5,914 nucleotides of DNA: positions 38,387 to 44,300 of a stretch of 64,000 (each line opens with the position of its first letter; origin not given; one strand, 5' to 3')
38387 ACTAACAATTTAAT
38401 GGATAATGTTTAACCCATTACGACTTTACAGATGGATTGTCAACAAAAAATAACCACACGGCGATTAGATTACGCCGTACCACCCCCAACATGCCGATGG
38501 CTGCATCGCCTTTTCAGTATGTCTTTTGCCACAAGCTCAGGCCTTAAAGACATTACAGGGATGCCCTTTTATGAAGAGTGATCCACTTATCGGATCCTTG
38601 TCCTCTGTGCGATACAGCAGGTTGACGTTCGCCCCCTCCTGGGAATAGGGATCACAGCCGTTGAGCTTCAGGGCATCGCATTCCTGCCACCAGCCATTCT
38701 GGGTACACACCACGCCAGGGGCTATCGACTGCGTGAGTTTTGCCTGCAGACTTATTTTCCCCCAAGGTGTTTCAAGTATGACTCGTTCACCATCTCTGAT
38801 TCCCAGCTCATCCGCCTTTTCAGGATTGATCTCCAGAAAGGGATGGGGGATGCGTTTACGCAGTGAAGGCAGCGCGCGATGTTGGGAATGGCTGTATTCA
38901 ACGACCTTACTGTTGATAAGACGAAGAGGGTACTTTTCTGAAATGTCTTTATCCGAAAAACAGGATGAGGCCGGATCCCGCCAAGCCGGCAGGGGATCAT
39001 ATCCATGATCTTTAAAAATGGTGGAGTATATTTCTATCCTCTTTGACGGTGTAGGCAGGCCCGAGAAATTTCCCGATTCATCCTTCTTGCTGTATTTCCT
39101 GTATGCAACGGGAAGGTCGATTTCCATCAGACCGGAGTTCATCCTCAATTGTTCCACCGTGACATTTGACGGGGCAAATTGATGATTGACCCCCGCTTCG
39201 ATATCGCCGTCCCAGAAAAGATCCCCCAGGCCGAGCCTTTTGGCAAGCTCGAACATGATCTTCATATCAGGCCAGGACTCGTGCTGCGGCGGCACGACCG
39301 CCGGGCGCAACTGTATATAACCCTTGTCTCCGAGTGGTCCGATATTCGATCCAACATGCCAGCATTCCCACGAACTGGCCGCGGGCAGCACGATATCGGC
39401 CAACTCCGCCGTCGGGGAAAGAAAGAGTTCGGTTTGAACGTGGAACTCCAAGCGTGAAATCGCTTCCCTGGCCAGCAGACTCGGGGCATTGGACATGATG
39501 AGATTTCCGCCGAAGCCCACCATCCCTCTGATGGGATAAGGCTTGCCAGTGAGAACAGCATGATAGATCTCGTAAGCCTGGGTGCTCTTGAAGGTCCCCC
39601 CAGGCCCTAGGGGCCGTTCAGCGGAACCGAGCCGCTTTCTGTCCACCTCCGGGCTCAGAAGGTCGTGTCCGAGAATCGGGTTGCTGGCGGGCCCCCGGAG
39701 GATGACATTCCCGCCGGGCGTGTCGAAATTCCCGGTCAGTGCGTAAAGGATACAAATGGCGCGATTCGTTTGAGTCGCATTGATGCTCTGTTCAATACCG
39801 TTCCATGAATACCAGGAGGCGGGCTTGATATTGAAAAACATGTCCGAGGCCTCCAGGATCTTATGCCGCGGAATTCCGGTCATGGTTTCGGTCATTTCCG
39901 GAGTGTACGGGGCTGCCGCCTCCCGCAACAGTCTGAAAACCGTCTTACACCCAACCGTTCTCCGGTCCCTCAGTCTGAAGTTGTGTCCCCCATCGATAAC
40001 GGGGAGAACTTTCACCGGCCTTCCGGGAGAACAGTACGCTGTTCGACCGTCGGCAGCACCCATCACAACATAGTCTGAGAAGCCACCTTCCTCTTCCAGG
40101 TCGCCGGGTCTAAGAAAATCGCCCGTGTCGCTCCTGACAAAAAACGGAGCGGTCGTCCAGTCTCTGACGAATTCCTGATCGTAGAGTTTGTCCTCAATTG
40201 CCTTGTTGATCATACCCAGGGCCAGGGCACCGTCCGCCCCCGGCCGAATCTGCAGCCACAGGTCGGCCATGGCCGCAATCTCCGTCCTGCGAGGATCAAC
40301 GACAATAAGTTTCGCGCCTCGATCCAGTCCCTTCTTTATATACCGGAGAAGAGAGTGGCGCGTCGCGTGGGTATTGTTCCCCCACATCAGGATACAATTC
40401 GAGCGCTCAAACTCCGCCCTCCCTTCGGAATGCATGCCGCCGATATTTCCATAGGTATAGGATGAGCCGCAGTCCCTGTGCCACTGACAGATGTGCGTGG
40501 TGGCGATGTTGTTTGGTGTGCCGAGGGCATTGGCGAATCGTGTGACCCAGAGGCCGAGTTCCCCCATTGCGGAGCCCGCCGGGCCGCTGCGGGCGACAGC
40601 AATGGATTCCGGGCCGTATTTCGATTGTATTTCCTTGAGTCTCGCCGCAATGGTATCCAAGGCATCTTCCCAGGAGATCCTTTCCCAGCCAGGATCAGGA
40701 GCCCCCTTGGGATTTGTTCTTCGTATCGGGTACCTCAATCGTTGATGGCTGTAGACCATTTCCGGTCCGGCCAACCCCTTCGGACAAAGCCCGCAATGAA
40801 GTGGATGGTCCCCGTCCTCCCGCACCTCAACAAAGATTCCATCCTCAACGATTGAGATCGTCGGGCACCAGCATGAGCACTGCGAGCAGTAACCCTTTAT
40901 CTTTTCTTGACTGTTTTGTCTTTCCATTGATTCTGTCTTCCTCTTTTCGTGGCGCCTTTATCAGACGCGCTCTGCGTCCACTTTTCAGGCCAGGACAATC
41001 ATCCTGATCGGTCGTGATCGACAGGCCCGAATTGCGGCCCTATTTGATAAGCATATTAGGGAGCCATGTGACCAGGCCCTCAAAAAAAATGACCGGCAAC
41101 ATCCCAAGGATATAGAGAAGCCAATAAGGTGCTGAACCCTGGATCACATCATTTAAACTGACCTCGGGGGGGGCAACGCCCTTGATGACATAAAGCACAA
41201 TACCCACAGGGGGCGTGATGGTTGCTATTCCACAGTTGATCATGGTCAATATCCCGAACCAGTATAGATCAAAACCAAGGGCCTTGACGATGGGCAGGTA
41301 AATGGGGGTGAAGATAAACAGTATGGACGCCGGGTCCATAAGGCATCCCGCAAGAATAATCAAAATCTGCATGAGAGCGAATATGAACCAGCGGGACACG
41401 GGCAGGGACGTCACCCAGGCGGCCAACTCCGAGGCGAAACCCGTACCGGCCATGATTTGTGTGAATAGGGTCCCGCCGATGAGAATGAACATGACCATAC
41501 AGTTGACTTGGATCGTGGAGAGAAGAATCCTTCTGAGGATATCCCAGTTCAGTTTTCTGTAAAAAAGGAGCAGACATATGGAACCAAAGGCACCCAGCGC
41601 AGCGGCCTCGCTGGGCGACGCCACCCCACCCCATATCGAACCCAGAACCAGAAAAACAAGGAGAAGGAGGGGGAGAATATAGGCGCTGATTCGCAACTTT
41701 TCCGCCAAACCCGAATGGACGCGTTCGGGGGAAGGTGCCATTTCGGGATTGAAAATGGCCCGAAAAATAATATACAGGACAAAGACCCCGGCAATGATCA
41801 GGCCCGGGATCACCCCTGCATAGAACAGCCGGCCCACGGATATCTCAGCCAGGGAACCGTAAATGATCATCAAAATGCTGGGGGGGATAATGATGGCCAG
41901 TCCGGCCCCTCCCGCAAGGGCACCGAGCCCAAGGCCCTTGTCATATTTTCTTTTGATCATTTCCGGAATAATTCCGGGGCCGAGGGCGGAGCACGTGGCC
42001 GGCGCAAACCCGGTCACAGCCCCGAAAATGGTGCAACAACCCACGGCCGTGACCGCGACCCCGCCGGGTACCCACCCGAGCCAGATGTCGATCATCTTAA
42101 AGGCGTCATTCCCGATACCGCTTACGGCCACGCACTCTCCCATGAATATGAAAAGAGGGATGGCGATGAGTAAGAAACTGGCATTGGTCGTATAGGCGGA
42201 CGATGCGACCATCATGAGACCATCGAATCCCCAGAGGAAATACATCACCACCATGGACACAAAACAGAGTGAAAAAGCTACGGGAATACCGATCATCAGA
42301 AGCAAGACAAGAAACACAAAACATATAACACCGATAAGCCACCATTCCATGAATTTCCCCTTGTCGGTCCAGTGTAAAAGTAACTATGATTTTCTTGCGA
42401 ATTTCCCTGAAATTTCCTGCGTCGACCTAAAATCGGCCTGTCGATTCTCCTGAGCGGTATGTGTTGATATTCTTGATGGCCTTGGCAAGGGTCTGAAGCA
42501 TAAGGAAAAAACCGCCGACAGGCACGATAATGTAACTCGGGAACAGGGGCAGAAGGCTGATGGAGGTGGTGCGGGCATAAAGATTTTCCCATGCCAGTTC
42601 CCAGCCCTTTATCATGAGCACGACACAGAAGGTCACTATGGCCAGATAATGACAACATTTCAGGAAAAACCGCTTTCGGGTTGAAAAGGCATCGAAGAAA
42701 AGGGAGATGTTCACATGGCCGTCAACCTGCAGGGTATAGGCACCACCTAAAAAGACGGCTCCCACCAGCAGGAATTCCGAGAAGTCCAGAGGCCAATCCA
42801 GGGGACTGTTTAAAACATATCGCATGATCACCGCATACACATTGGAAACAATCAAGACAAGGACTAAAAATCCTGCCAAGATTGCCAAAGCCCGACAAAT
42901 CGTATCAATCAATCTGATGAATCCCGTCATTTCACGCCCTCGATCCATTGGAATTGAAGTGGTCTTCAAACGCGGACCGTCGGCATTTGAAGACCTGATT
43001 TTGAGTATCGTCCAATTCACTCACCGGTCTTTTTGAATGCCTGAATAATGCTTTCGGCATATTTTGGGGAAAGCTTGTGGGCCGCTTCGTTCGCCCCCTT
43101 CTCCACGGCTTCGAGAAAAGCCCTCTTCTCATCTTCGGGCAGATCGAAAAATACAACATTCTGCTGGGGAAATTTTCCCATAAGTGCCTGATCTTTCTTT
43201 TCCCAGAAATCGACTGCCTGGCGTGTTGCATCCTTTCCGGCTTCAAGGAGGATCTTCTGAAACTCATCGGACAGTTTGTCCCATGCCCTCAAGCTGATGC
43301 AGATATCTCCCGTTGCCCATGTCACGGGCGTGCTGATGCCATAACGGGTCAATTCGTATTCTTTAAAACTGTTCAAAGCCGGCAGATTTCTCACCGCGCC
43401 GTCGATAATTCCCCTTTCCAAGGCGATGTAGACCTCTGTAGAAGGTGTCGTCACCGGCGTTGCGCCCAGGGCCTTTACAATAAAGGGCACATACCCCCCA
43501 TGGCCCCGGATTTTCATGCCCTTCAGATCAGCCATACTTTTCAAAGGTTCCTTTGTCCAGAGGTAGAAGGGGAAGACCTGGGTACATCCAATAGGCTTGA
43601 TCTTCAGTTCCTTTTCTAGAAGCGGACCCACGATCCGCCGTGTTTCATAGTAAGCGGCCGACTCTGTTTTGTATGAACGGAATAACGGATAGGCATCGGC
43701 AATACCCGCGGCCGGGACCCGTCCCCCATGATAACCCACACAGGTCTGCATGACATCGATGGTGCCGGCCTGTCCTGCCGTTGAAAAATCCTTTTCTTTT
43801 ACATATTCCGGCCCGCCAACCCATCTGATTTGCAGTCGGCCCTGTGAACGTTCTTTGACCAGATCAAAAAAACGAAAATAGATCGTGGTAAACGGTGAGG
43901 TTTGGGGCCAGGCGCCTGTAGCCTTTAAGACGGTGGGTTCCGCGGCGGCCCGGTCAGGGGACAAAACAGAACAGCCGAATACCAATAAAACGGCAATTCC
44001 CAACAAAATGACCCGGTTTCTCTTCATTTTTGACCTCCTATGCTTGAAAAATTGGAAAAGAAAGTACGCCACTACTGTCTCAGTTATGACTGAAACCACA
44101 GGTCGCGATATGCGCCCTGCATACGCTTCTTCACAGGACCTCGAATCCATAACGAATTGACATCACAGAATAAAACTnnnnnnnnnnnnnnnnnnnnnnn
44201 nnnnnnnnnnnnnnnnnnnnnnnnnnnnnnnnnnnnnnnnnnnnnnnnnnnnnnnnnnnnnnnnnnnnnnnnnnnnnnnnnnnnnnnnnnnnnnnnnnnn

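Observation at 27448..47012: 20-kb co-directional orphan catabolic supercluster with no pathway assignment I can make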

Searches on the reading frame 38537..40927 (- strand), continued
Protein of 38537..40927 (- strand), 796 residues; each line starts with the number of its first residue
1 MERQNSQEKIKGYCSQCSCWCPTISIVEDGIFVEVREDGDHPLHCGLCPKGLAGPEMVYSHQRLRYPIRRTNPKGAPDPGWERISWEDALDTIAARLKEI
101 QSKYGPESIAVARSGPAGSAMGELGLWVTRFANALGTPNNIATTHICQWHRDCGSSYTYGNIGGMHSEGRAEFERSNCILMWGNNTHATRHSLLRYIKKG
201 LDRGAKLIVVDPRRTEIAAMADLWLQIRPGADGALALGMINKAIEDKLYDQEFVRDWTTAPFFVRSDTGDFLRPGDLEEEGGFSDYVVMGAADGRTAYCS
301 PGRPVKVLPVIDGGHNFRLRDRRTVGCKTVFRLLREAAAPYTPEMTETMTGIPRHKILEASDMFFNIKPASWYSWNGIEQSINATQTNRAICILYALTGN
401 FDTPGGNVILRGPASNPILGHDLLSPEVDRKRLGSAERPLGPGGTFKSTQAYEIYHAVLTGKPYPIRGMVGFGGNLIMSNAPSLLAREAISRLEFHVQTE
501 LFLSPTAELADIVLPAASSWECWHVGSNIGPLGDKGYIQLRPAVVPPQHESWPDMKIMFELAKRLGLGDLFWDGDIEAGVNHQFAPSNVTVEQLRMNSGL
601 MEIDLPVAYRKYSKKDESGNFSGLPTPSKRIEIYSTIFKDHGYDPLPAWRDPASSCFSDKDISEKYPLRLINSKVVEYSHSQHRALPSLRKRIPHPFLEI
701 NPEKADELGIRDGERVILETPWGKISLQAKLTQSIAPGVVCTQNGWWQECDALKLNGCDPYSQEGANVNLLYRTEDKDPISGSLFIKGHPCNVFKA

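Call 48: search_solved_structures(query=window:38537-40927:-, max_evalue=1e-60, show_alignments=1)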
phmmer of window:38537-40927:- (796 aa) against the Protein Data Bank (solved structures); distinct sequences matched with E-value up to 1e-60: 1.
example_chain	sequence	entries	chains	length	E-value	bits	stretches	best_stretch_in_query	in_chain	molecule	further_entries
2e7z_A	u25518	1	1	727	1.4e-72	248.4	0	14-258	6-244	Acetylene hydratase Ahy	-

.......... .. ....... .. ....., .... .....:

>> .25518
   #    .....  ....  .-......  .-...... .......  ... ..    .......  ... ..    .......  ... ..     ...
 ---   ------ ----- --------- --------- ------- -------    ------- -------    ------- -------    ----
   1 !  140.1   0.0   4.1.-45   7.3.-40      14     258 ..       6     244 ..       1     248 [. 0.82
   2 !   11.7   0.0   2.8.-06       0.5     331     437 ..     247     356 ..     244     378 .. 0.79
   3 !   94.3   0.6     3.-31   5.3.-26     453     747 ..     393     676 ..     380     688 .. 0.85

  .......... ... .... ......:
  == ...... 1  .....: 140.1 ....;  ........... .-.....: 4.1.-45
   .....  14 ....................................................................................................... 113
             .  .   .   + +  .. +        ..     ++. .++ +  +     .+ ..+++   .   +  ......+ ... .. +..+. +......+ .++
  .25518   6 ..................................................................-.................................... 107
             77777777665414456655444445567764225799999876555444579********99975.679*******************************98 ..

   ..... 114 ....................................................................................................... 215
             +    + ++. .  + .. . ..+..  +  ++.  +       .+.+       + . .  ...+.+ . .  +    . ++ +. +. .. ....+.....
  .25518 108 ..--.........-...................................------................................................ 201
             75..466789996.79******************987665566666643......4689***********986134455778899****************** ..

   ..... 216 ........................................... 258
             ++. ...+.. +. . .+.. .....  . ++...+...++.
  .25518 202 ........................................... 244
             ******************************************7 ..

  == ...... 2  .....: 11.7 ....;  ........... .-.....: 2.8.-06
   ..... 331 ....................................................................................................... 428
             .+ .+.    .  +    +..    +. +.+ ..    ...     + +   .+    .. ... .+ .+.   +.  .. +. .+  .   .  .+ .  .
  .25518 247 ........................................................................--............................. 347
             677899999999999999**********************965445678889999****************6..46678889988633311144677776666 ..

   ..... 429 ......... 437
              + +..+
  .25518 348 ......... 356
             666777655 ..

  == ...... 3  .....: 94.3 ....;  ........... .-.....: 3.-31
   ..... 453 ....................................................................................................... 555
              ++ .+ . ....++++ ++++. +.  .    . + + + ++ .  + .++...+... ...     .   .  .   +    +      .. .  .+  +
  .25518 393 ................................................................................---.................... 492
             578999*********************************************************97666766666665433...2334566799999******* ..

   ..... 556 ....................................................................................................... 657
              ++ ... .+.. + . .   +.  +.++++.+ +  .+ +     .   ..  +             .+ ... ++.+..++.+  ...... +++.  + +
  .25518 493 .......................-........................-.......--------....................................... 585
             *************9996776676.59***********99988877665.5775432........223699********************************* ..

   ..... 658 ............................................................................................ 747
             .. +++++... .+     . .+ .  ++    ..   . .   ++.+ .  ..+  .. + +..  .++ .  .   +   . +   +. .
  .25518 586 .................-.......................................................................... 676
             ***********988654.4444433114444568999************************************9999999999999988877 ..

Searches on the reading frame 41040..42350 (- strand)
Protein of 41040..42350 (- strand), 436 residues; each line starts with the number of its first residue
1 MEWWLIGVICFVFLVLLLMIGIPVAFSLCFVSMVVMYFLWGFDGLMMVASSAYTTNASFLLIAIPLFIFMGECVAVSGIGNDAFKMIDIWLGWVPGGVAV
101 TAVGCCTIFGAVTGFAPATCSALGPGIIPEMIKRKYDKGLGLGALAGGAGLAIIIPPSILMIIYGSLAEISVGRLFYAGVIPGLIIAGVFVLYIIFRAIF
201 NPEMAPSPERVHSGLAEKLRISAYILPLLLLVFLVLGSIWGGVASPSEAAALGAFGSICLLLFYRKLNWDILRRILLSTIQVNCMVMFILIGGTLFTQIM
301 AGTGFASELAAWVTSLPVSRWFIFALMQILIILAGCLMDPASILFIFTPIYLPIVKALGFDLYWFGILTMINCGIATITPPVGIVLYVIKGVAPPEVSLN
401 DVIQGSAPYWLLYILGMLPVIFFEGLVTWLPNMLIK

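Call 6: search_protein_families(library=pfam, proteins=[window:41040-42350:-], max_evalue=0.01)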
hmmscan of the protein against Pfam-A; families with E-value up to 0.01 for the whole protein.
window:41040-42350:- (436 aa): 1 family
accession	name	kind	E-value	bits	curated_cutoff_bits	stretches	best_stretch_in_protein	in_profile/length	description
PF06808.19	DctM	-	5.3e-83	279.6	23.8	1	11-425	1-412/413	Tripartite ATP-independent periplasmic transporter, DctM component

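Call 8: search_protein_families(library=ncbifam, proteins=[window:41040-42350:-], max_evalue=0.001)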
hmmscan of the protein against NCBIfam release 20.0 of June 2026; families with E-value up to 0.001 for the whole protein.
window:41040-42350:- (436 aa): 3 families
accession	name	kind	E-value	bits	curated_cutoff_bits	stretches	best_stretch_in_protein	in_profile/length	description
TIGR00786.1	dctM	subfamily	5.4e-101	338.3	268.45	1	21-431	1-405/405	TRAP transporter large permease subunit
NF011634.1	PRK15060.1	equivalog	6.7e-44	150.6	800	1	10-424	6-414/425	2,3-diketo-L-gulonate TRAP transporter large permease YiaN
TIGR02123.1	TRAP_fused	subfamily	0.00096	17.9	320.65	0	43-393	150-503/615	TRAP transporter fused permease subunit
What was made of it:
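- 41040..42350 (-): DctM large TRAP permease. TIGR00786 scores 338 bits against a cutoff of 268 (call 8).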

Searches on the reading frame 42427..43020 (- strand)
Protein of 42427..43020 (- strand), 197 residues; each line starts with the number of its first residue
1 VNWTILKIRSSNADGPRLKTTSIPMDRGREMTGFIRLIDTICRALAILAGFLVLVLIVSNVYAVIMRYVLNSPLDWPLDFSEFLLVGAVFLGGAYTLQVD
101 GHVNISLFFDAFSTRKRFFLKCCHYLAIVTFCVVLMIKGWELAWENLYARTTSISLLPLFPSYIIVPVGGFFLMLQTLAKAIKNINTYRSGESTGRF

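Call 6: search_protein_families(library=pfam, proteins=[window:42427-43020:-], max_evalue=0.01)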
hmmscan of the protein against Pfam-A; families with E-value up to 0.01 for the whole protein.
window:42427-43020:- (197 aa): 1 family
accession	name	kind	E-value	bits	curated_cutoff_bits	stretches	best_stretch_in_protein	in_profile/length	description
PF04290.18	DctQ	-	8.4e-27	94.1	28.3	1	57-185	2-130/132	Tripartite ATP-independent periplasmic transporters, DctQ component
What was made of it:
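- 42427..42924 (-): DctQ small TRAP membrane subunit. PF04290 8.4e-27 (call 6).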

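Call 8: search_protein_families(library=ncbifam, proteins=[window:42427-43020:-], max_evalue=0.001)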
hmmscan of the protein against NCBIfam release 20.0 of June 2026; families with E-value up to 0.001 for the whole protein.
window:42427-43020:- (197 aa): 0 families

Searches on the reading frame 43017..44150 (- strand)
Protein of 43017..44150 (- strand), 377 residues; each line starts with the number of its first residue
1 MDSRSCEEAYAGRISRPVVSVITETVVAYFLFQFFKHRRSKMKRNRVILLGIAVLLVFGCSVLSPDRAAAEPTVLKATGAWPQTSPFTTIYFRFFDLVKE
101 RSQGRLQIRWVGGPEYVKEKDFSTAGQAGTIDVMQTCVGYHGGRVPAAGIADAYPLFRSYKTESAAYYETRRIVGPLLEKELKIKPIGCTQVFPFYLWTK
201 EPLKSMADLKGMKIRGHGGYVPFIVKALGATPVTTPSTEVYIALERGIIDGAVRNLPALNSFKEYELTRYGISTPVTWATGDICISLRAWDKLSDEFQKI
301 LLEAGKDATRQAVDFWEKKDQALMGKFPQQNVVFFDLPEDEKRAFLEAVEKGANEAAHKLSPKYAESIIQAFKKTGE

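Call 6: search_protein_families(library=pfam, proteins=[window:43017-44150:-], max_evalue=0.01)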
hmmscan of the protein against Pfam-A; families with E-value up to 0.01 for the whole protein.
window:43017-44150:- (377 aa): 1 family
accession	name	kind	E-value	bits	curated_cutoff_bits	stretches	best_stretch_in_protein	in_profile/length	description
PF03480.18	DctP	-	5.8e-32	111.6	23.4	1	81-355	5-281/286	Bacterial extracellular solute-binding protein, family 7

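Call 8: search_protein_families(library=ncbifam, proteins=[window:43017-44150:-], max_evalue=0.001)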
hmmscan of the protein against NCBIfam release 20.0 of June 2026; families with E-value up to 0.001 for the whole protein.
window:43017-44150:- (377 aa): 2 families
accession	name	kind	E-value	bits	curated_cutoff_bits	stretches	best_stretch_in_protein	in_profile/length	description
NF037995.1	TRAP_S1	subfamily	1.6e-30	106.4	50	1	81-345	6-271/271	TRAP transporter substrate-binding protein DctP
TIGR00787.1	dctP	subfamily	6.8e-24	84.7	175.05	1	84-329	8-255/257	DctP family TRAP transporter solute-binding subunit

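Call 52: search_solved_structures(query=window:43017-44150:-, max_evalue=0.001)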
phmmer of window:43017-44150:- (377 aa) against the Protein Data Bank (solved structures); distinct sequences matched with E-value up to 0.001: 96 (the best 60 are shown).
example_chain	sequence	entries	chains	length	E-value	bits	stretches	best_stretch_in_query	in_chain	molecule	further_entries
4n6d_A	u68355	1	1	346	3.3e-20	75.6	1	69-311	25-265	TRAP dicarboxylate transporter-DctP subunit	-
4x8r_A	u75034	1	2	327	1e-18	70.8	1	93-348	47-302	TRAP dicarboxylate transporter, DctP subunit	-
4pfb_A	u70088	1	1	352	2.3e-18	69.6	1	69-348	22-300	C4-dicarboxylate-binding protein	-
4n8y_A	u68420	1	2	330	3.2e-18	69.1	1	199-326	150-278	Putative TRAP-type C4-dicarboxylate transport system, binding periplasmic protein (DctP su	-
4xfe_A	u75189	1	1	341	3.5e-18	69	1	92-348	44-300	TRAP dicarboxylate transporter subunit DctP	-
4pgn_A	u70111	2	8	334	4.3e-18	68.7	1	80-349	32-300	Extracellular solute-binding protein, family 7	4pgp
4pe3_A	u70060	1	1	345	4.4e-18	68.7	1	79-355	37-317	TRAP dicarboxylate transporter-DctP subunit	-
4nap_A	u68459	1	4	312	4.7e-18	68.6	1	80-349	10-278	Extracellular solute-binding protein, family 7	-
4ovq_A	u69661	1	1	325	2.8e-17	66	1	86-339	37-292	TRAP dicarboxylate ABC transporter, substrate-binding protein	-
8t9t_A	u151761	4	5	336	2.9e-17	66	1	83-347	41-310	Isethionate-binding periplasmic protein DctP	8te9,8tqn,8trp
4ng7_A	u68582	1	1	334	3e-16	62.6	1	72-350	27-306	TRAP periplasmic solute binding protein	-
4pfr_A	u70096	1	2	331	3e-16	62.6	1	84-343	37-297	TRAP dicarboxylate transporter, DctP subunit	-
2zzv_A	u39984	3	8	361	3.3e-16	62.5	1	70-302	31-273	ABC transporter, solute-binding protein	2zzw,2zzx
4p1l_A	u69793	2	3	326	5.2e-16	61.9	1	93-345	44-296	TRAP dicarboxylate transporter, DctP subunit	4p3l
4p47_A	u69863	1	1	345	5.6e-16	61.7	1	68-353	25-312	TRAP dicarboxylate transporter, DctP subunit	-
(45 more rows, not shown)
